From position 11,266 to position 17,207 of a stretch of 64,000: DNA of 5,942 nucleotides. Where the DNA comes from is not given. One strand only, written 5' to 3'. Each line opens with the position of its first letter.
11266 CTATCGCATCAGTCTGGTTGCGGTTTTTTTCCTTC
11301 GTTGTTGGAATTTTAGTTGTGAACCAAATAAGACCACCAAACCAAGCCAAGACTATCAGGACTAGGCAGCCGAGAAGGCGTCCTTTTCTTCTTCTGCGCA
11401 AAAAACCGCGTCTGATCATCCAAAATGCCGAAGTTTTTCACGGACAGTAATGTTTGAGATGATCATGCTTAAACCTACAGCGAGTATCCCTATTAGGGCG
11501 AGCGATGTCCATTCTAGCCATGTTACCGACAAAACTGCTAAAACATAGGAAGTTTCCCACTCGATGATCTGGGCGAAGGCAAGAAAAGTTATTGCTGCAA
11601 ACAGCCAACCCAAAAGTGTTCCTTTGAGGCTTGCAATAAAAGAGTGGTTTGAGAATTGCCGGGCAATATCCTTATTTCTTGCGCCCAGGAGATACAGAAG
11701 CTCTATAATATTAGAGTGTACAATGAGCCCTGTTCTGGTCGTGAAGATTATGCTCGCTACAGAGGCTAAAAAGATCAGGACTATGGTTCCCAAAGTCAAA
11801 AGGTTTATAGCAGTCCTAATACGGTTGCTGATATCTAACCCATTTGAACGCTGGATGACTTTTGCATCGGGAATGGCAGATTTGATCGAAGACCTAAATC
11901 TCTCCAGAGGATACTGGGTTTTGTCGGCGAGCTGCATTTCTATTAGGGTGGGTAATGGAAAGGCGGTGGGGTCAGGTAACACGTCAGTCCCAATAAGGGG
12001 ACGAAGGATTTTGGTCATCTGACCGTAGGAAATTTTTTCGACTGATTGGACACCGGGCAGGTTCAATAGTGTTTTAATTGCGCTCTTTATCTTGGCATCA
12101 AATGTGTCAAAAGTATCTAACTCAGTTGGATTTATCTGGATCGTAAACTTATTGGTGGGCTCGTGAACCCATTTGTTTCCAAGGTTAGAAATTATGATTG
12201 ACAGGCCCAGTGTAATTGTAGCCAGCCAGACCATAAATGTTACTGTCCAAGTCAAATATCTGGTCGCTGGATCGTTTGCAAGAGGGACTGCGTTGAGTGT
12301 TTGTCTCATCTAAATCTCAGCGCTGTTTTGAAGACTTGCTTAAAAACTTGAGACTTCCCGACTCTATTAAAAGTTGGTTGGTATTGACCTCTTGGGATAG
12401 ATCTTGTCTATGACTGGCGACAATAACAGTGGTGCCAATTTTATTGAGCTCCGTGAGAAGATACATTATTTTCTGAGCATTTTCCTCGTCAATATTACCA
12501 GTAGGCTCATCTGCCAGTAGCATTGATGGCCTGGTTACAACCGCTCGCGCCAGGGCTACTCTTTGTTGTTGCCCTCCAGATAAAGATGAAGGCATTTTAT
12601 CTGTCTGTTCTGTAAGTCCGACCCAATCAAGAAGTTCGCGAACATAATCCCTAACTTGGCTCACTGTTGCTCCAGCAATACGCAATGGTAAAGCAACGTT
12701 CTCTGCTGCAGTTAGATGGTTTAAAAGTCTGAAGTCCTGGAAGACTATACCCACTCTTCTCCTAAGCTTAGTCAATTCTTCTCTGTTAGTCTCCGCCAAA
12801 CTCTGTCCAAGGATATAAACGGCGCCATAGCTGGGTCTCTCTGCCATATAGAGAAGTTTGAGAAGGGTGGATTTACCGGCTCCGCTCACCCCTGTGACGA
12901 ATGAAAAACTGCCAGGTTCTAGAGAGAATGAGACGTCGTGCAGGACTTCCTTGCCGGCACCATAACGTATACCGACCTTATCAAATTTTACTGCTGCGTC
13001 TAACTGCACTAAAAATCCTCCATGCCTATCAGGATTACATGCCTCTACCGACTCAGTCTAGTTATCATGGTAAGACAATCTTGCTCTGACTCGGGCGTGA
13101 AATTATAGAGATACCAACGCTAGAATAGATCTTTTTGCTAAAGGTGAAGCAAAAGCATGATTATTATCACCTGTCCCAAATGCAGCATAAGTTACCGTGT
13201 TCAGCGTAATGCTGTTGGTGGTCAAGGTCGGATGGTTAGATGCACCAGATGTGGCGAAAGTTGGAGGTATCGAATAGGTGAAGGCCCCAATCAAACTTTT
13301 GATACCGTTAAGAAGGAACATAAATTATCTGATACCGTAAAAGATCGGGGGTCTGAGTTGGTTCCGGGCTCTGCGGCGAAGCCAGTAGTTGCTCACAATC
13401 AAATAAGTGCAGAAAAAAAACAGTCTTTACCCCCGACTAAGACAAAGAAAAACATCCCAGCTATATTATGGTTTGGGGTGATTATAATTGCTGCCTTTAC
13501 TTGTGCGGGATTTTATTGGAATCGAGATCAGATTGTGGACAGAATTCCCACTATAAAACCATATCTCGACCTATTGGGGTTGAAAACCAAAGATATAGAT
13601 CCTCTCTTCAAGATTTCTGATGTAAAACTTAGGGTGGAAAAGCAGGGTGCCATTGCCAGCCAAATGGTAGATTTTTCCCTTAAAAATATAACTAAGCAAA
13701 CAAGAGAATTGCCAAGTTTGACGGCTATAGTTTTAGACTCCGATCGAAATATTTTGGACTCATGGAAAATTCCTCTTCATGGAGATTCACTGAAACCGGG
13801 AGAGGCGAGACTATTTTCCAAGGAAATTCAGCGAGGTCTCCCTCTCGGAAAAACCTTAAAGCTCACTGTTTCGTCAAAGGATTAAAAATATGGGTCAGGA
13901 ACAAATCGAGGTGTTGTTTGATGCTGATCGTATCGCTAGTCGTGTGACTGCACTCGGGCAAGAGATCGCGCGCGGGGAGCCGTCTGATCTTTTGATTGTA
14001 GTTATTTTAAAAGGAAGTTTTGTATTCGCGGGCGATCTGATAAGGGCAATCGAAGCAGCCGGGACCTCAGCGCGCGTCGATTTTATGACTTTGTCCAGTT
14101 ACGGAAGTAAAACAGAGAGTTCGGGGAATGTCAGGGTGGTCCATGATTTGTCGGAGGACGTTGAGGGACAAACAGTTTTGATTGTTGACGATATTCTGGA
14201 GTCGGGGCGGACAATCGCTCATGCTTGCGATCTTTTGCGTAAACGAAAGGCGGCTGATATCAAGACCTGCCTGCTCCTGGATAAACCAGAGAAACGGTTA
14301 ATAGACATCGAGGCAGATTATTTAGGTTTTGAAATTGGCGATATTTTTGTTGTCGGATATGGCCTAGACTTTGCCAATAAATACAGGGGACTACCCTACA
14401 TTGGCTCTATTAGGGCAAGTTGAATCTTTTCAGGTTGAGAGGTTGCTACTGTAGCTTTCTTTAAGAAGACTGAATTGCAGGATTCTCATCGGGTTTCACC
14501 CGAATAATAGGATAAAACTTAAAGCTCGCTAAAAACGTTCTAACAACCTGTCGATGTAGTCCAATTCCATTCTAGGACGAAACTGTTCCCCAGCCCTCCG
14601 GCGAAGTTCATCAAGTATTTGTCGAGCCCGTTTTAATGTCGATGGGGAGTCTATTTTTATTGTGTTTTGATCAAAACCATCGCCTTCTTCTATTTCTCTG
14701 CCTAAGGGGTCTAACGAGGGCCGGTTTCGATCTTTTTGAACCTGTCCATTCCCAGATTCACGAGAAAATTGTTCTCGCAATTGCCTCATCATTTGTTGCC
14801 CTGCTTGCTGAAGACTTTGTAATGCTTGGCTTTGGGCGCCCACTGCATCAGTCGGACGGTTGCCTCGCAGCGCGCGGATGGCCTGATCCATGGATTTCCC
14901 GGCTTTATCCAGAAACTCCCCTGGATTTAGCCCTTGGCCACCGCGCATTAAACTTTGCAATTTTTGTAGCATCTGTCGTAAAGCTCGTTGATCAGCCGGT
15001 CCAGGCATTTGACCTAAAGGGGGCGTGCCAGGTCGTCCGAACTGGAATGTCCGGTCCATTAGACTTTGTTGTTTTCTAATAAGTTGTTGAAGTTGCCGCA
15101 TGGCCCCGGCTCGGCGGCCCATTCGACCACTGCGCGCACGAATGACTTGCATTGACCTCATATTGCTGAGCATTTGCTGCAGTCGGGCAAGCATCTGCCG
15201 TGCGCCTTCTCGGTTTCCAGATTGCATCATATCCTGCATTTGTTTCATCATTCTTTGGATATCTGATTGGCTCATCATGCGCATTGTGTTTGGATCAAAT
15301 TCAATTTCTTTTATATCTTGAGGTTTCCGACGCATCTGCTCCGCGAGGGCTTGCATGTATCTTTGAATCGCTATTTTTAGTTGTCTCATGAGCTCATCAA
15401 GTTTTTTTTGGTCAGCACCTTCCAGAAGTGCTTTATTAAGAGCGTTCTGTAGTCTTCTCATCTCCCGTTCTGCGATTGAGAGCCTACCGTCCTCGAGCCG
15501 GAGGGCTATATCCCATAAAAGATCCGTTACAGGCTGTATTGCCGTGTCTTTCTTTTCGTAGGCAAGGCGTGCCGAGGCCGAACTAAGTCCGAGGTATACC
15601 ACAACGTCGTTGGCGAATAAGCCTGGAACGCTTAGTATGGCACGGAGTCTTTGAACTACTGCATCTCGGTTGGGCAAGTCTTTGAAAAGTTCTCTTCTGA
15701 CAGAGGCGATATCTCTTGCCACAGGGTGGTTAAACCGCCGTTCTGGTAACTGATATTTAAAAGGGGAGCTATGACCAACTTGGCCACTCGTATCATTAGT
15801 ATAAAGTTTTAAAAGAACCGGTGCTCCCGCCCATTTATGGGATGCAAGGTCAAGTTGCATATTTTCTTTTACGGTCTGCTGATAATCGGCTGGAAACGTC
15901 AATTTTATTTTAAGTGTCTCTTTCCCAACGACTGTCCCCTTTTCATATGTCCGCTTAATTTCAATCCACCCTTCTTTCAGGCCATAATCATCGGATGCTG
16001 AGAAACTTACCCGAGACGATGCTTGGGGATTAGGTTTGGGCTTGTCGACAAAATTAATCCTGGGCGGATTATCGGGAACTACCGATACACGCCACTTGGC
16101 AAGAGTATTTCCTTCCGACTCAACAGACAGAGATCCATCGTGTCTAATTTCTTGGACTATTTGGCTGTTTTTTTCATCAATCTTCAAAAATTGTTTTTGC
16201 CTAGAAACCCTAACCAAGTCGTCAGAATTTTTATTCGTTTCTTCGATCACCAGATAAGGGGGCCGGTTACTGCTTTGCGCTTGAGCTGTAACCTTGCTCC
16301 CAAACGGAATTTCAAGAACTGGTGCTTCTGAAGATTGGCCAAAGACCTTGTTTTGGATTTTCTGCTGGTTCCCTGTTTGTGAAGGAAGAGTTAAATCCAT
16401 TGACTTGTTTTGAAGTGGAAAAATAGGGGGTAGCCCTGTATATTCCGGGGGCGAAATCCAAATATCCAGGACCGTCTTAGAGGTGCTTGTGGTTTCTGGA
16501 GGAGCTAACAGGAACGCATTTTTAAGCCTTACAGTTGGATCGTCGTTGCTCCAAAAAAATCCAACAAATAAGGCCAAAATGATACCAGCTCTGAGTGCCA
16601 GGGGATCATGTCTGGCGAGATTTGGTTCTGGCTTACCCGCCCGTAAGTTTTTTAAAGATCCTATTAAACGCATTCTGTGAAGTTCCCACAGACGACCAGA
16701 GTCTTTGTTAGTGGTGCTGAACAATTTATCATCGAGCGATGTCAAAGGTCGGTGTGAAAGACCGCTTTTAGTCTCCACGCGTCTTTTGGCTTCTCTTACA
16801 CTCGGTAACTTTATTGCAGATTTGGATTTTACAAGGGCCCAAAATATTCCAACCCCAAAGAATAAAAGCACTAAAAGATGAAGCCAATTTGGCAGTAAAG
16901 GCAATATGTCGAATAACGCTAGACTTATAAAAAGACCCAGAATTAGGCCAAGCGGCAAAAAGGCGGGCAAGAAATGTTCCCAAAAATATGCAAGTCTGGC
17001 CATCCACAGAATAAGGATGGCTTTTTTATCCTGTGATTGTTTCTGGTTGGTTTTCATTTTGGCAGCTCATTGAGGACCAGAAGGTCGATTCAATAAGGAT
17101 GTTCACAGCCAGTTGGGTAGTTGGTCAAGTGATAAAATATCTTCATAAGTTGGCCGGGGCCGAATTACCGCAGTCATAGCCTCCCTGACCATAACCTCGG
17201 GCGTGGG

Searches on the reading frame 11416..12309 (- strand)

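Call 86: search_protein_families(library=pfam, proteins=[window:11416-12309:-], max_evalue=0.00001)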
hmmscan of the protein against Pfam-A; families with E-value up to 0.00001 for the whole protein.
window:11416-12309:- (297 aa): 1 family
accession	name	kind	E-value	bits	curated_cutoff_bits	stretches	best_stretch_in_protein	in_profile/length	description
PF02687.27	FtsX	-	1.8e-06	28.4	25.5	1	176-285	4-108/120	FtsX-like permease C-terminal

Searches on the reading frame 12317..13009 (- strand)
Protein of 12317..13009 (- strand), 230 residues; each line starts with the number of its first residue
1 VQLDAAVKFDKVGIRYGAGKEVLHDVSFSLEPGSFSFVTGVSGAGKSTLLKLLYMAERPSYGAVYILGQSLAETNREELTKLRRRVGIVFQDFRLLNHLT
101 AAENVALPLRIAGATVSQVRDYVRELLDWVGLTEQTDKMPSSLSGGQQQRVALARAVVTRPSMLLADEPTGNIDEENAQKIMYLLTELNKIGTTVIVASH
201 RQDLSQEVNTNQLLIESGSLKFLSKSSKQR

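Call 86: search_protein_families(library=pfam, proteins=[window:12317-13009:-], max_evalue=0.00001)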
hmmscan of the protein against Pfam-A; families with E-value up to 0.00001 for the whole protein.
window:12317-13009:- (230 aa): 3 families
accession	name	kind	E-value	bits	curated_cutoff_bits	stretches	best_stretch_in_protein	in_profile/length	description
PF00005.33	ABC_tran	-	9.5e-36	123.9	25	1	23-170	1-136/137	ABC transporter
PF02463.25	SMC_N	-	7.8e-07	29.2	40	0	34-211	25-208/220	RecF/RecN/SMC N terminal domain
PF13238.12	AAA_18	-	3.4e-06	28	29.4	0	37-65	2-25/128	AAA domain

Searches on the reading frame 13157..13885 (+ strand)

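Call 86: search_protein_families(library=pfam, proteins=[window:13157-13885:+], max_evalue=0.00001)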
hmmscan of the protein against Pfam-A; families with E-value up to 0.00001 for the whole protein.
window:13157-13885:+ (242 aa): 2 families
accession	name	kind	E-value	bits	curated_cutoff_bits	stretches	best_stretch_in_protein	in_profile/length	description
PF13717.11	Zn_ribbon_4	-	6.5e-12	45.6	30.3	1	3-37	2-36/36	zinc-ribbon domain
PF11906.13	DUF3426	-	4.3e-06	27.3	27.7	1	108-238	3-131/147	Protein of unknown function (DUF3426)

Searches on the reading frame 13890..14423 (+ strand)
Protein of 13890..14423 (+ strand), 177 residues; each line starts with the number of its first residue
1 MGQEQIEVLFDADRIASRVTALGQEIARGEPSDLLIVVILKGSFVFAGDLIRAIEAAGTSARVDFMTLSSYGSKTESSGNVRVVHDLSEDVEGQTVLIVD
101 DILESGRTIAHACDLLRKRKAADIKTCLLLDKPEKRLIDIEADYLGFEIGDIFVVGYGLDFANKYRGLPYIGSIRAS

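Call 86: search_protein_families(library=pfam, proteins=[window:13890-14423:+], max_evalue=0.00001)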
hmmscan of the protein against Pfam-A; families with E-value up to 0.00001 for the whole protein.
window:13890-14423:+ (177 aa): 1 family
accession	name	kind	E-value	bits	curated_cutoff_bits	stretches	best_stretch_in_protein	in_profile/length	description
PF00156.33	Pribosyltran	-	3.8e-27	95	26.3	1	10-161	6-157/158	Phosphoribosyl transferase domain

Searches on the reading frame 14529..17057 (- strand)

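Call 9: search_protein_families(library=pfam, proteins=[window:14529-17057:-])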
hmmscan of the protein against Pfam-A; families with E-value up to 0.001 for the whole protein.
window:14529-17057:- (842 aa): 1 family
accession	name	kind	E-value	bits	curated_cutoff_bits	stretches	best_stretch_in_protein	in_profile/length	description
PF13779.11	DUF4175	-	5.8e-207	689.9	27.3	2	17-675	6-628/825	Domain of unknown function (DUF4175)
